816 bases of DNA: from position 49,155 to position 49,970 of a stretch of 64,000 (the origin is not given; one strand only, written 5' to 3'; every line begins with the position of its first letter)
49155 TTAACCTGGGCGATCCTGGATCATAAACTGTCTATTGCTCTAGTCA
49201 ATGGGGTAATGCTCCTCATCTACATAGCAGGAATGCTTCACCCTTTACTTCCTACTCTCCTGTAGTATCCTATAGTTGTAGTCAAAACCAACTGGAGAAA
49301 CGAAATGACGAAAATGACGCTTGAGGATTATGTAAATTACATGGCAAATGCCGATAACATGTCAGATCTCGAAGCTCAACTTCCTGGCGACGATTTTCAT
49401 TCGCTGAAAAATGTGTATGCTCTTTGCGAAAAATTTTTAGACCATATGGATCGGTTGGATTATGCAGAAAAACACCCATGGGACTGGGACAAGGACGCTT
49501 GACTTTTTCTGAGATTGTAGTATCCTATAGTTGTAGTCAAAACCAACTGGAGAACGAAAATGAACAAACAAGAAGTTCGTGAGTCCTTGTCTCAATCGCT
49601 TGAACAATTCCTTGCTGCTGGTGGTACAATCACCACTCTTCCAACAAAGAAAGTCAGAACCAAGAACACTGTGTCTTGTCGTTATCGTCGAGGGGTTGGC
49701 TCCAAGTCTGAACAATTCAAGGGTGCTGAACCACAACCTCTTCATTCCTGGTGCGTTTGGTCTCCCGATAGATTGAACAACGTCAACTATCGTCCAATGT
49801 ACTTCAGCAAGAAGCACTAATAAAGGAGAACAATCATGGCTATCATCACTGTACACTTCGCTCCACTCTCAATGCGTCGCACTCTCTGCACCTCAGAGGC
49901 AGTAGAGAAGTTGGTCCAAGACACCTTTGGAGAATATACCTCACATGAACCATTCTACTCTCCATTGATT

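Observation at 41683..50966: Array of at least 22 near-identical promoter/5'UTR/RBS cassettes driving small, often acidic ORFs in a GC-richer island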

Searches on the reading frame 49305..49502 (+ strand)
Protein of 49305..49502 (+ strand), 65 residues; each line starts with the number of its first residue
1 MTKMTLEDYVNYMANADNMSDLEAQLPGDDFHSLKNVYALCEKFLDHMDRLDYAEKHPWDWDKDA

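Call 45: search_protein_families(library=phrogs, proteins=[window:49305-49502:+], max_evalue=0.01)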
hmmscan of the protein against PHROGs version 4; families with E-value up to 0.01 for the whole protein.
window:49305-49502:+ (65 aa): 0 families

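Call 49: search_protein_families(library=pfam, proteins=[window:49305-49502:+], max_evalue=0.1)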
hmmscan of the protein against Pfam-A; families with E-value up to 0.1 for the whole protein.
window:49305-49502:+ (65 aa): 1 family
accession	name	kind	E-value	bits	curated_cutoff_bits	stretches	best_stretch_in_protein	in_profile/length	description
PF12851.13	Tet_JBP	-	0.043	13.5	34.9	1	9-63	5-58/164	Oxygenase domain of the 2OGFeDO superfamily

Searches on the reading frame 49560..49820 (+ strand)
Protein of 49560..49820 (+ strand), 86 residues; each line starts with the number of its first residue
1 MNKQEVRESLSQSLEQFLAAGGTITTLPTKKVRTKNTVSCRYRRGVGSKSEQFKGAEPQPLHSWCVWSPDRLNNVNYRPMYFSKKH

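Call 45: search_protein_families(library=phrogs, proteins=[window:49560-49820:+], max_evalue=0.01)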
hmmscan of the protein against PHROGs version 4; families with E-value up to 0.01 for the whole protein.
window:49560-49820:+ (86 aa): 1 family
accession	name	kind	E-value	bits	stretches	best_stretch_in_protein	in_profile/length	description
phrog_14822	-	unknown function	0.00027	22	1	3-33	10-40/77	-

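Call 49: search_protein_families(library=pfam, proteins=[window:49560-49820:+], max_evalue=0.1)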
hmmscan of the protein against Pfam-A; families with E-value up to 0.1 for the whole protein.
window:49560-49820:+ (86 aa): 1 family
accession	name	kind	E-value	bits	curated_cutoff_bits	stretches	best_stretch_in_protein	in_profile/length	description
PF20661.2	SutA-RBD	-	1.2e-05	25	29.3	1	3-29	3-29/35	SutA RNAP-binding domain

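Call 87: search_solved_structures(query=window:49560-49820:+, max_evalue=10, show_alignments=2)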
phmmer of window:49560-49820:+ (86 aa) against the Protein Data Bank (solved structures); distinct sequences matched with E-value up to 10: 2.
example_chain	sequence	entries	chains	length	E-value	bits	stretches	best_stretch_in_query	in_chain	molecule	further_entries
2a9f_A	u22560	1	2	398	0.27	14.7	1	13-51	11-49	putative malic enzyme ((S)-malate:NAD+ oxidoreductase (decarboxylating))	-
3djd_A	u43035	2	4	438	1.2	12.7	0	51-79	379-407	Fructosyl amine: oxygen oxidoreductase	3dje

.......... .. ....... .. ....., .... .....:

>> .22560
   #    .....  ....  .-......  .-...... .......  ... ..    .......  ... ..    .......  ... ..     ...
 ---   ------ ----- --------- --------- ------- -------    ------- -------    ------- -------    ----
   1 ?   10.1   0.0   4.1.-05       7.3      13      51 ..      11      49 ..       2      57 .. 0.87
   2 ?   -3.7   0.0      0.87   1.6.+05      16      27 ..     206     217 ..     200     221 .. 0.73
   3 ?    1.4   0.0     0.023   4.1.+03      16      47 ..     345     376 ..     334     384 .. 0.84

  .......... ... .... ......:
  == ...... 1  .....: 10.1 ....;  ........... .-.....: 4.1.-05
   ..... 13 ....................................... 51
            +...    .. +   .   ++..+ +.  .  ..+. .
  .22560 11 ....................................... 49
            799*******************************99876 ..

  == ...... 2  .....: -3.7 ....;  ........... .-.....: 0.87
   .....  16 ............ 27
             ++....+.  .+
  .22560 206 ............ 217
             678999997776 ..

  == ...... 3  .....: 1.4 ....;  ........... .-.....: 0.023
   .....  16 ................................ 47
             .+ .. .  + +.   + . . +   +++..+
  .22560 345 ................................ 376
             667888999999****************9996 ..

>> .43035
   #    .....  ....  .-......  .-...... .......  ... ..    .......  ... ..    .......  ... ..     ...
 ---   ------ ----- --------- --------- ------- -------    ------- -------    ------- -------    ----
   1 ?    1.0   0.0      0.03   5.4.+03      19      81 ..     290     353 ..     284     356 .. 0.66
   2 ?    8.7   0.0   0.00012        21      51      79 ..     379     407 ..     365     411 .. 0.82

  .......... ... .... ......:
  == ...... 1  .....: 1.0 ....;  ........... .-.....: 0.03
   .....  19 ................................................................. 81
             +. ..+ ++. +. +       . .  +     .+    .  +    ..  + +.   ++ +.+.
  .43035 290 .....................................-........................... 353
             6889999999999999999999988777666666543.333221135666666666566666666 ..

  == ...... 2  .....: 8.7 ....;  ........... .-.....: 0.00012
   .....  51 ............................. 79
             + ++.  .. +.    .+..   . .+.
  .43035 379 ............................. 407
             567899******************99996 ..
